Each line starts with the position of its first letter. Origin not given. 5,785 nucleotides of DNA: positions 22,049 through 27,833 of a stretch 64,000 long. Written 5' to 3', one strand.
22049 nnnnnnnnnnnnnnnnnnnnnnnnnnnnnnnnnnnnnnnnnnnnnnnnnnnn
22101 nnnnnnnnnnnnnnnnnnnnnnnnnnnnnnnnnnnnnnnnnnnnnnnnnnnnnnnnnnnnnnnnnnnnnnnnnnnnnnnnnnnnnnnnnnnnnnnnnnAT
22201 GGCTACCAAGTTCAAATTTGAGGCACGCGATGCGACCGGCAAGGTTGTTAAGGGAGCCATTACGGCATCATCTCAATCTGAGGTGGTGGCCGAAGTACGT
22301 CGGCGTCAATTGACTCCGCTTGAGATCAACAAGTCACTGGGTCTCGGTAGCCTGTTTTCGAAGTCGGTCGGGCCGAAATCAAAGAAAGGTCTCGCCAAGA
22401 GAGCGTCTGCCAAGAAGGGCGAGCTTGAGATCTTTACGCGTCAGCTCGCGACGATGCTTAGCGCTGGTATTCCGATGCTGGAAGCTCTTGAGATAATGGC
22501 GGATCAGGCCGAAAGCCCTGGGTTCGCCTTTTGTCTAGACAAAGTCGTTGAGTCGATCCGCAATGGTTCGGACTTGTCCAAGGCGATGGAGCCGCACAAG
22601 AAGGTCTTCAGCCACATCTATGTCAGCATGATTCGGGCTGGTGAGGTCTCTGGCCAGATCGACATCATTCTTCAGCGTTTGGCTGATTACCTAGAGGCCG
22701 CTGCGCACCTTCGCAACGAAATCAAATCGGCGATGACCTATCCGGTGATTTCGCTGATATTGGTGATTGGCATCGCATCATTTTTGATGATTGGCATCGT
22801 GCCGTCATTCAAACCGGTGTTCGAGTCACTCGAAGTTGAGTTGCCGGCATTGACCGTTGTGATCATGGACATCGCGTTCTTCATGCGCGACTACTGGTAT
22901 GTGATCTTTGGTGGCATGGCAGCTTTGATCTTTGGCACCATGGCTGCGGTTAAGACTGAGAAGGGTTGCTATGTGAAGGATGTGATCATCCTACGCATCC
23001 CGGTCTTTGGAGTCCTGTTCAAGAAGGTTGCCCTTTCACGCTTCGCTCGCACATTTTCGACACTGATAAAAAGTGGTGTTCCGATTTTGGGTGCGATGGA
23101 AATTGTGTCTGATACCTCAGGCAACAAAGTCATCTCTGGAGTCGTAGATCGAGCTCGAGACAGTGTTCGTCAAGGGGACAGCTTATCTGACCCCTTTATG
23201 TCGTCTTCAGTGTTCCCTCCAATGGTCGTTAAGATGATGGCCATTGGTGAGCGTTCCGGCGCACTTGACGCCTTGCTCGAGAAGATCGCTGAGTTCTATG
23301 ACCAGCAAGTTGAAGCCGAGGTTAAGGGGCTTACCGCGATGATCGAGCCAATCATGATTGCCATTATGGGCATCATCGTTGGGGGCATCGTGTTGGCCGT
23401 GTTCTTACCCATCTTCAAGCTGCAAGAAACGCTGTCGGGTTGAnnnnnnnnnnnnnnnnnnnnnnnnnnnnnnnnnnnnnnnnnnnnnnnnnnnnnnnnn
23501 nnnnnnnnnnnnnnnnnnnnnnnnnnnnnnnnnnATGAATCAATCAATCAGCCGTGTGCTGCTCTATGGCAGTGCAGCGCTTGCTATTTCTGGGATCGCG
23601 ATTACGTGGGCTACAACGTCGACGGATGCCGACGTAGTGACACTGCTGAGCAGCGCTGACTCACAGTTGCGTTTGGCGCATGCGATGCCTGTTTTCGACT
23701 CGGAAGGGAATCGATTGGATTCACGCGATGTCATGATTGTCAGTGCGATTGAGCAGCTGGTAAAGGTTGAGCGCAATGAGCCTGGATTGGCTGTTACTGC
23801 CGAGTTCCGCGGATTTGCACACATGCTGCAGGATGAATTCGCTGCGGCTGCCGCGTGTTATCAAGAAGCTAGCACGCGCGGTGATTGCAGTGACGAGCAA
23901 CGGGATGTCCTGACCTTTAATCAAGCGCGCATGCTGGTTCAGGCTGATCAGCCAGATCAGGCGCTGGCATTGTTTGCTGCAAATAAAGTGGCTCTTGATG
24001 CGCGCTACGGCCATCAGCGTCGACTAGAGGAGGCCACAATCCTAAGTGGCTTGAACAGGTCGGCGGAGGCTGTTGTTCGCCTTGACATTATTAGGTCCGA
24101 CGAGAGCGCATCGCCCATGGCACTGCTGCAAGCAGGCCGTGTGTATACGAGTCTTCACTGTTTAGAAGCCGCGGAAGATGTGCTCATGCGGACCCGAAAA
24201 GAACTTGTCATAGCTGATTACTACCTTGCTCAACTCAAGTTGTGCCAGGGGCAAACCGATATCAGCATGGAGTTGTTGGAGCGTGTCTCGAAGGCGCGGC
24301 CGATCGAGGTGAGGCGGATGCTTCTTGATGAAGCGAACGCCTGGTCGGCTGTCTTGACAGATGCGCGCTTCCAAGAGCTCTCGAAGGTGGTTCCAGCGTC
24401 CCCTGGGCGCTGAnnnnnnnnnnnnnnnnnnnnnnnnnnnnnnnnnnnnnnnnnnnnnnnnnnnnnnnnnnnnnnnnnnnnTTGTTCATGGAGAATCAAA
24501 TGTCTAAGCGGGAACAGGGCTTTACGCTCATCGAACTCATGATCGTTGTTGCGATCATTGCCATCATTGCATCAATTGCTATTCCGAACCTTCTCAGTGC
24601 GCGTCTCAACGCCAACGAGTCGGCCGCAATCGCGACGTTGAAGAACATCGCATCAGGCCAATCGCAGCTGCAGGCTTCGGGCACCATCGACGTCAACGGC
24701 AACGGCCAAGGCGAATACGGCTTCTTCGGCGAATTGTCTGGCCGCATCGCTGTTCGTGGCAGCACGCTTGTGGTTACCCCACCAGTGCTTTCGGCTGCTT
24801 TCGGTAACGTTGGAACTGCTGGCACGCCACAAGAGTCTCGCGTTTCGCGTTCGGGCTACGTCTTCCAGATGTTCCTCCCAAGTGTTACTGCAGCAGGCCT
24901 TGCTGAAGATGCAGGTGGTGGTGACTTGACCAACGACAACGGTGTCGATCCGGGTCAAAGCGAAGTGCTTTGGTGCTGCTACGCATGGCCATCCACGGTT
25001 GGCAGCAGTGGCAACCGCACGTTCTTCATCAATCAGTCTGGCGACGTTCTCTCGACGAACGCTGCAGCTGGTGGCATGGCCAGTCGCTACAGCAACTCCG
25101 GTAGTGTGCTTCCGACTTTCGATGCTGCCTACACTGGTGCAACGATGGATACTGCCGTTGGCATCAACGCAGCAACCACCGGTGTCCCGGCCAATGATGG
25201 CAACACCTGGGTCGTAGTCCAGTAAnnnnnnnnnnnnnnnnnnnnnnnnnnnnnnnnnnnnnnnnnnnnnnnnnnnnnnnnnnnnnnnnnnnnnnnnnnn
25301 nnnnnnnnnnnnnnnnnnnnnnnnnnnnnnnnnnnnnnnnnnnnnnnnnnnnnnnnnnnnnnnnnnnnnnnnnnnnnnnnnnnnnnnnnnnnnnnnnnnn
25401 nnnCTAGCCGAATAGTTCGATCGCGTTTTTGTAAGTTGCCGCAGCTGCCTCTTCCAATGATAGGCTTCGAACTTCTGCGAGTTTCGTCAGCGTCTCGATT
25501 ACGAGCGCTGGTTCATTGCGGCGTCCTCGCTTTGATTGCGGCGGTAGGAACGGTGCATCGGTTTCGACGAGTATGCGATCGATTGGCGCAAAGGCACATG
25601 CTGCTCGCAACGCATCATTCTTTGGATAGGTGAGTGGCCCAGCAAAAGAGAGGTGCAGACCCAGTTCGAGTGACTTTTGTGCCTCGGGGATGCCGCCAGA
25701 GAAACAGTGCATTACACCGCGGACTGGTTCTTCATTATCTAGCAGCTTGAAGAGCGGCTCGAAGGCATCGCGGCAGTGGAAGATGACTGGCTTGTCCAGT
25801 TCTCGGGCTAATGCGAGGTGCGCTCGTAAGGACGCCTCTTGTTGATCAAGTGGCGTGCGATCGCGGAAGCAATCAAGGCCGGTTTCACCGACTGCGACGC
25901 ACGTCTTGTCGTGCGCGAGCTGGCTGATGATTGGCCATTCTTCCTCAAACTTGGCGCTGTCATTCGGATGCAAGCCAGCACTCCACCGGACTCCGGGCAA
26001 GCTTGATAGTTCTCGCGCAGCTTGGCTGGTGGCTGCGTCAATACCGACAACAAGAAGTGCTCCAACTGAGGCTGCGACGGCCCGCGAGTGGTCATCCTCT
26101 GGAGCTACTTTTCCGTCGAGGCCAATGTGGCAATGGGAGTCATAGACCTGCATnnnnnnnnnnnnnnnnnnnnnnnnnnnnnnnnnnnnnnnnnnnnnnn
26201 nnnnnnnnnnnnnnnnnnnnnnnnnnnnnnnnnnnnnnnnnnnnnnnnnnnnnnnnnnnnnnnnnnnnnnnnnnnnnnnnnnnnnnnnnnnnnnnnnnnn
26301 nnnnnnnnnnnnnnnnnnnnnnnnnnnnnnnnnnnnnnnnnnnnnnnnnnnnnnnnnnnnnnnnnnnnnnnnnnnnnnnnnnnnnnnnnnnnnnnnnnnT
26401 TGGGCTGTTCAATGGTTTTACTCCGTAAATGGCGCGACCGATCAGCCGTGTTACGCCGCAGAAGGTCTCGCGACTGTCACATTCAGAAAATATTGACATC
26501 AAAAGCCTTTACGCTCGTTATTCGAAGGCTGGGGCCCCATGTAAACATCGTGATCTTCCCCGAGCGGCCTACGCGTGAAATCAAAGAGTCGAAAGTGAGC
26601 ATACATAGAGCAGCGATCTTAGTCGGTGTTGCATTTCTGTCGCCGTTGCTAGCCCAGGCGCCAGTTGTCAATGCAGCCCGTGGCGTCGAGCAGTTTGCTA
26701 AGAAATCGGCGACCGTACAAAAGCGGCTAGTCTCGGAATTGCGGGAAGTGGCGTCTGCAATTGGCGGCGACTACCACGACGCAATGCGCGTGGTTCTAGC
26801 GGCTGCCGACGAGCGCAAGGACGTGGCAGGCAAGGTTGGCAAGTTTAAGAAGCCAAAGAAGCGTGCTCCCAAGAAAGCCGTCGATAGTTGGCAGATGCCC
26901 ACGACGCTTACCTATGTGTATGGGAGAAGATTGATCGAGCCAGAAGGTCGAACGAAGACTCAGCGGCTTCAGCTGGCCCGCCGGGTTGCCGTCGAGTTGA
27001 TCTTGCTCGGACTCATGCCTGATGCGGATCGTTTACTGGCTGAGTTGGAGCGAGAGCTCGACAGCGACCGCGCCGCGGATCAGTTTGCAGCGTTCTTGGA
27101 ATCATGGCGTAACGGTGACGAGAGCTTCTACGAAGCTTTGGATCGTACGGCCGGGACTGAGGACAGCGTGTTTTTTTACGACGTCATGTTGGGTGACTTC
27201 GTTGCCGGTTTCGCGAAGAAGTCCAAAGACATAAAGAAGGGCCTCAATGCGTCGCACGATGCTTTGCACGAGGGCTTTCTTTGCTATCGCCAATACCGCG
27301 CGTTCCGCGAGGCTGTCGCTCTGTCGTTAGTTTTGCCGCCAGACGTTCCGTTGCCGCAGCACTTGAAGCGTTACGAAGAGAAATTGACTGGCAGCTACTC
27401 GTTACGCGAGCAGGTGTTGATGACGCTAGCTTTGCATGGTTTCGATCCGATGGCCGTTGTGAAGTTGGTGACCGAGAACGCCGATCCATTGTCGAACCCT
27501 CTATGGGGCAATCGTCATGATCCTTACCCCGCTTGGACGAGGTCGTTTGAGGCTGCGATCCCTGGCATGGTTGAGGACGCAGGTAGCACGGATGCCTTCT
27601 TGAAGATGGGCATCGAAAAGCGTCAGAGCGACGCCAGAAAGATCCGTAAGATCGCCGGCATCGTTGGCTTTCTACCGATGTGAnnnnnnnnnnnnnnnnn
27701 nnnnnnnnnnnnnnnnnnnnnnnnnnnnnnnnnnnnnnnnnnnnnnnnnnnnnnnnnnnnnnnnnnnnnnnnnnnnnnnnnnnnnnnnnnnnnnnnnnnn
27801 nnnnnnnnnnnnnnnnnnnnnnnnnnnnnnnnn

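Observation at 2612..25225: Candidate undescribed surface system: tandem giant Ig/polyglycine lipoproteins heading a type IV pilus locus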

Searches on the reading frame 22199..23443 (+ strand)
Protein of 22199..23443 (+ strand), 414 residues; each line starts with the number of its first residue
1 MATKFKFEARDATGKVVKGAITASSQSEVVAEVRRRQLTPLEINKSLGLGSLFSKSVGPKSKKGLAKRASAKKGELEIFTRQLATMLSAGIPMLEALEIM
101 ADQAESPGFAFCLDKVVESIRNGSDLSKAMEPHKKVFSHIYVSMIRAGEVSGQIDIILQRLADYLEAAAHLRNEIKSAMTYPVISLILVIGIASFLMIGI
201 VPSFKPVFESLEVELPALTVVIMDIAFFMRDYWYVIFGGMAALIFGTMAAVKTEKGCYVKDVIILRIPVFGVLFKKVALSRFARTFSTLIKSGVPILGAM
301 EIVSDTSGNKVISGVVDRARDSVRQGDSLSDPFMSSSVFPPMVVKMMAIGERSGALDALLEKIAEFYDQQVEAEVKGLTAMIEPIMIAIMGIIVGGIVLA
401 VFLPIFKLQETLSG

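Call 5: search_protein_families(library=pfam, proteins=[window:22199-23443:+], max_evalue=0.01)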
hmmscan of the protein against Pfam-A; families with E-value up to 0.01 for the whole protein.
window:22199-23443:+ (414 aa): 1 family
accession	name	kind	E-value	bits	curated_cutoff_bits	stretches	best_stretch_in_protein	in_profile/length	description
PF00482.28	T2SSF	-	2.8e-69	231.3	25.2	2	79-202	1-125/125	Type II secretion system (T2SS), protein F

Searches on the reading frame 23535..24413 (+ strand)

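Call 5: search_protein_families(library=pfam, proteins=[window:23535-24413:+], max_evalue=0.01)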
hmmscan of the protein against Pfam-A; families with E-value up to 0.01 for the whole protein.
window:23535-24413:+ (292 aa): 1 family
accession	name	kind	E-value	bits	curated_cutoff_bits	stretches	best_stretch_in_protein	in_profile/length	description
PF07719.23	TPR_2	-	0.00055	20.3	27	0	92-112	7-27/34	Tetratricopeptide repeat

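Call 6: search_protein_families(library=ncbifam, proteins=[window:23535-24413:+], max_evalue=0.1)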
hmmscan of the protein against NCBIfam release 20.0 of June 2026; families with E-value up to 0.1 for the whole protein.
window:23535-24413:+ (292 aa): 2 families
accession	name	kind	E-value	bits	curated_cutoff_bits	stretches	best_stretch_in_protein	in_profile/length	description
NF052415.1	T3SS_chap_SctY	equivalog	0.002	18.6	70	1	119-218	2-101/106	type III secretion apparatus assembly chaperone SctY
NF047558.1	TPR_END_plus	domain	0.0058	16.5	32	1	229-282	3-54/56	TPR end-of-group domain-containing protein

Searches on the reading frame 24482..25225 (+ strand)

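Call 5: search_protein_families(library=pfam, proteins=[window:24482-25225:+], max_evalue=0.01)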
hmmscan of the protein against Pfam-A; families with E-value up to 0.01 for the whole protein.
window:24482-25225:+ (247 aa): 1 family
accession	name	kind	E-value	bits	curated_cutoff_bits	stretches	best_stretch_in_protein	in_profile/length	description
PF07963.17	N_methyl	-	8e-10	38.3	21.2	1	9-34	2-27/27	Prokaryotic N-terminal methylation motif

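Call 6: search_protein_families(library=ncbifam, proteins=[window:24482-25225:+], max_evalue=0.1)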
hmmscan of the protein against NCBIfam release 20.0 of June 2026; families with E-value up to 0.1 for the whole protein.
window:24482-25225:+ (247 aa): 14 families
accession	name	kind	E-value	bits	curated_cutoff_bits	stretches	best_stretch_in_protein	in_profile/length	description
NF041775.1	typeIV_PilA_Myxo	equivalog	6.9e-13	49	400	1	7-96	6-93/214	type IV pilin protein PilA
TIGR02532.1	IV_pilin_GFxxxE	domain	9.3e-09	34.8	16.3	1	12-34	2-24/24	prepilin-type N-terminal cleavage/methylation domain-containing protein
NF040999.1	pilin_ComGC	equivalog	1.3e-08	34.9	75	1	11-58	1-48/84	competence type IV pilus major pilin ComGC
NF007862.0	PRK10574.1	equivalog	2.7e-08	34.1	138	1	9-36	2-29/145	prepilin peptidase-dependent pilin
TIGR01710.1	typeII_sec_gspG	equivalog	2.7e-07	30.7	88.85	1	12-58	1-47/134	type II secretion system major pseudopilin GspG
TIGR01708.2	typeII_sec_gspH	equivalog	6.8e-07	29.4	80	1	11-50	1-37/169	type II secretion system minor pseudopilin GspH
NF041013.1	T4P_ComGE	equivalog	2.5e-06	27.5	49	1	11-64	3-57/83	competence type IV pilus minor pilin ComGE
TIGR02596.1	TIGR02596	subfamily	0.00014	22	70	1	14-51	1-37/196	Verru_Chthon cassette protein D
NF007800.0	PRK10506.1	equivalog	0.0003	20.7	158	1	6-32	3-29/163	prepilin peptidase-dependent protein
NF040982.1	ComGD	equivalog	0.0056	17.1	70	1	11-46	1-36/139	competence type IV pilus minor pilin ComGD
TIGR01707.1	gspI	equivalog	0.0092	16.5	44.35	1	13-48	1-35/101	type II secretion system minor pseudopilin GspI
NF007848.0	PRK10557.1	equivalog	0.011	15.1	120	1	4-30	3-29/192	prepilin peptidase-dependent protein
TIGR01711.1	gspJ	equivalog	0.043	13.6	64.85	1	12-49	1-37/192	type II secretion system minor pseudopilin GspJ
NF038304.1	EPS_HpsC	equivalog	0.078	12.5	200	1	5-38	14-43/318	hormogonium polysaccharide secretion pseudopilin HpsC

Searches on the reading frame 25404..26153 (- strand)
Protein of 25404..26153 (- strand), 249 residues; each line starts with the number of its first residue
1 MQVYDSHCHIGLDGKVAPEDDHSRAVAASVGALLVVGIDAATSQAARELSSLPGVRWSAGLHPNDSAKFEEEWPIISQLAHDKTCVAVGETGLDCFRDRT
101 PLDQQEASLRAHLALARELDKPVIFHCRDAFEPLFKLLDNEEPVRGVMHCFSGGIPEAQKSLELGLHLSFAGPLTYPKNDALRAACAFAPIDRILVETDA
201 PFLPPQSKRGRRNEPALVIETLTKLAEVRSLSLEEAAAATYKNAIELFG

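Call 54: search_protein_families(library=pfam, proteins=[window:25404-26153:-], max_evalue=0.01)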
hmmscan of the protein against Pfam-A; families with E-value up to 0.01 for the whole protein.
window:25404-26153:- (249 aa): 2 families
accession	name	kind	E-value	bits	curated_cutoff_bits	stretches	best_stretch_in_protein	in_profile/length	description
PF01026.27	TatD_DNase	-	5.2e-65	219.8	27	1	5-249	2-253/253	TatD related DNase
PF04909.20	Amidohydro_2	-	0.0035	17.6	26.4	0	181-249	228-288/289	Amidohydrolase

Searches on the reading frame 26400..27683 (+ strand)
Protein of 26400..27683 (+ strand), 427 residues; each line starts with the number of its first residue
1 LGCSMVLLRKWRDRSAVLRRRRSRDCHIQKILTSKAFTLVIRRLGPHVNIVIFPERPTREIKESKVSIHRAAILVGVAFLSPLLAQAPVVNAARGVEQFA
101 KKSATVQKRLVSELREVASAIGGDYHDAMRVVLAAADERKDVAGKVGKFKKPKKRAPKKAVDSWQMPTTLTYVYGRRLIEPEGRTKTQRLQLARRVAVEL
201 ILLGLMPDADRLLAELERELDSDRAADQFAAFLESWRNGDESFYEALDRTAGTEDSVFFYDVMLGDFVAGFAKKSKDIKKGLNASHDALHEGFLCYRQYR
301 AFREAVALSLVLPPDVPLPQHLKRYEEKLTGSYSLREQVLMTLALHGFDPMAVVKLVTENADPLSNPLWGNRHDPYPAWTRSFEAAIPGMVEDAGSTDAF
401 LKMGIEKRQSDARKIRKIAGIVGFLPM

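Call 54: search_protein_families(library=pfam, proteins=[window:26400-27683:+], max_evalue=0.01)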
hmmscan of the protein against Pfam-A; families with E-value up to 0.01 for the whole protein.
window:26400-27683:+ (427 aa): 1 family
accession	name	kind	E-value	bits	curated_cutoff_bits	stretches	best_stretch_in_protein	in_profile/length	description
PF23890.1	DUF7242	-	0.00082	19.4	27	1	108-163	8-62/248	Family of unknown function (DUF7242)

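Call 114: search_protein_families(library=ncbifam, proteins=[window:26400-27683:+], max_evalue=0.00001)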
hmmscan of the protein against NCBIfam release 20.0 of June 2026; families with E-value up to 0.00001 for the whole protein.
window:26400-27683:+ (427 aa): 0 families
